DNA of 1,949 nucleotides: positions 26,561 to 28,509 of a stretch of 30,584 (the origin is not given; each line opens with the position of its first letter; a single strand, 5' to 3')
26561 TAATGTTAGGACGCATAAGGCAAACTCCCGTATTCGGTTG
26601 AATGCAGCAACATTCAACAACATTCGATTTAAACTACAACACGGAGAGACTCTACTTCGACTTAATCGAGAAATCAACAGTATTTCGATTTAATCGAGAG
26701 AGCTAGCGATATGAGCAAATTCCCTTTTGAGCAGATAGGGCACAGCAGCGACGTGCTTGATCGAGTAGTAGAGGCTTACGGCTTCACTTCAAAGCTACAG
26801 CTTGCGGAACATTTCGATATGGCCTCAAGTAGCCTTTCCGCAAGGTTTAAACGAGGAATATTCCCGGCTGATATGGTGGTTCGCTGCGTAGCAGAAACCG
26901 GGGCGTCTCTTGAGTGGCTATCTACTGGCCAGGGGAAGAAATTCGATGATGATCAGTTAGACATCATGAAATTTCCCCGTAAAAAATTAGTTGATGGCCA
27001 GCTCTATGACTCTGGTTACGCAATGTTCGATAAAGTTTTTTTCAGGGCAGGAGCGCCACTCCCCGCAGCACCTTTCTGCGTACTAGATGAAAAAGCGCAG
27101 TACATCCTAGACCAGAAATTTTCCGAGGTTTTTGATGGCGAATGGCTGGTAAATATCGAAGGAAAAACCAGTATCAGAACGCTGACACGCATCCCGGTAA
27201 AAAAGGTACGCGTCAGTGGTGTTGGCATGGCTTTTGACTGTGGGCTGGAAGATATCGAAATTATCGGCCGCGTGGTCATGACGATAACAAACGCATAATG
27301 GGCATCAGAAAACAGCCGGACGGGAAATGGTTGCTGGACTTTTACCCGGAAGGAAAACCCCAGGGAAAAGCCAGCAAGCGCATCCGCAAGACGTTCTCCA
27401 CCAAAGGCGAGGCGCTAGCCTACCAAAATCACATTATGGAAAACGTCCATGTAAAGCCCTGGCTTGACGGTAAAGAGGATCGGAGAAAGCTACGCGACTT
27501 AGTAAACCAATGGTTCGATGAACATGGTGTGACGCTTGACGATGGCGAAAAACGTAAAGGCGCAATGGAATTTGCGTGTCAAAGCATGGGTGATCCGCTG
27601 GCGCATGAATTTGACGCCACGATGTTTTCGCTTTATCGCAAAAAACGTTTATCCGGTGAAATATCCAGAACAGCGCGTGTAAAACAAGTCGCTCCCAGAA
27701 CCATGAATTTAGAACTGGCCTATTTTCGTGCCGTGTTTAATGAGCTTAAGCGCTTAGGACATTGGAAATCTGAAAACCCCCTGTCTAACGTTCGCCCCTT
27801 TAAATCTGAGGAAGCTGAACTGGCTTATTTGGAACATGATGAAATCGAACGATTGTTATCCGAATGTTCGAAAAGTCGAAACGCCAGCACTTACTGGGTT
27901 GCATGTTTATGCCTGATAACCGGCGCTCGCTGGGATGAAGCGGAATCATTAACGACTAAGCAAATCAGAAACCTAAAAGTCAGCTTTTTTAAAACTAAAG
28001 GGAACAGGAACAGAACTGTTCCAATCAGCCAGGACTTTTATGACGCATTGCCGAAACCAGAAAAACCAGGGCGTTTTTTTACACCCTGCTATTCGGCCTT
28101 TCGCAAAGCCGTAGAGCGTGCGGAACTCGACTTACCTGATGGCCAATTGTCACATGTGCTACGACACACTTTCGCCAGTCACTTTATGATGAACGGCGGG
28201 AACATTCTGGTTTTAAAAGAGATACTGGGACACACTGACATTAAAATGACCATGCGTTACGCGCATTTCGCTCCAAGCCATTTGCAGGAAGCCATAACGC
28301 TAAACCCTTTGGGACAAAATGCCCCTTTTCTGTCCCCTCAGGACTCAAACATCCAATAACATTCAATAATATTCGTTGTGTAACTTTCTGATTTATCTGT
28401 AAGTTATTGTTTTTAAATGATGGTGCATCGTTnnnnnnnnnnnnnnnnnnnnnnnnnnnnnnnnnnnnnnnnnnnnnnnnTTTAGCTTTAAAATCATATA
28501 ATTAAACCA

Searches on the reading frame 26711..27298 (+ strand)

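Call 99: search_protein_families(library=phrogs, proteins=[window:26711-27298:+], max_evalue=0.00001)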
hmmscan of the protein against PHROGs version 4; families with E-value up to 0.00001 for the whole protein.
window:26711-27298:+ (195 aa): 4 families
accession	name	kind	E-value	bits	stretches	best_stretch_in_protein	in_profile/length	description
phrog_4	-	transcription regulation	1.9e-26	94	2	11-78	50-117/400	transcriptional repressor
phrog_34054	-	transcription regulation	1.7e-18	67.5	1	128-193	7-72/74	transcriptional repressor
phrog_30908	-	unknown function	5.5e-09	37.1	1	83-192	16-127/130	-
phrog_9710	-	unknown function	5.8e-09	36.9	1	15-82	17-87/95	-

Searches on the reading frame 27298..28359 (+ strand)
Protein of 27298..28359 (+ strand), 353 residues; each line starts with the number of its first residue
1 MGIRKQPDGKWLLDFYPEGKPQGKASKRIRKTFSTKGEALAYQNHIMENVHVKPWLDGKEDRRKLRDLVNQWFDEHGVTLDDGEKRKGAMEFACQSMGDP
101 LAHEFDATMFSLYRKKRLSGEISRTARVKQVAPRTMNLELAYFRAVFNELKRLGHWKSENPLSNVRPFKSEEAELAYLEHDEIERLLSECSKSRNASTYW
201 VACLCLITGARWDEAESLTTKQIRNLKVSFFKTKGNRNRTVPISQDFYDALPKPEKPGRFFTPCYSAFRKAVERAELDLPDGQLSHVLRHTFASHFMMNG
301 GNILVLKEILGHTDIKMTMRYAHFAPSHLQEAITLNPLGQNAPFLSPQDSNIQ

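Call 99: search_protein_families(library=phrogs, proteins=[window:27298-28359:+], max_evalue=0.00001)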
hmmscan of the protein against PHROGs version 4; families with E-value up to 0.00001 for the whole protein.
window:27298-28359:+ (353 aa): 7 families
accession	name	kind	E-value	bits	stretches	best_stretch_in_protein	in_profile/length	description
phrog_1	-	integration and excision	4.9e-70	238.5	1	5-339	118-451/611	integrase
phrog_11531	-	integration and excision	1.1e-44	152.9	1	1-148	1-143/144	integrase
phrog_216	-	integration and excision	9.2e-37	127.7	1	139-342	17-244/301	integrase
phrog_7269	-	integration and excision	6.8e-29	100.6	1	260-339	5-86/89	integrase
phrog_22824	-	unknown function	6.9e-21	75.1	1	1-56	1-56/57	-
phrog_7685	-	integration and excision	1e-08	36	1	265-332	164-231/240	integrase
phrog_35951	-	unknown function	1.2e-07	33.1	1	267-332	8-70/97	-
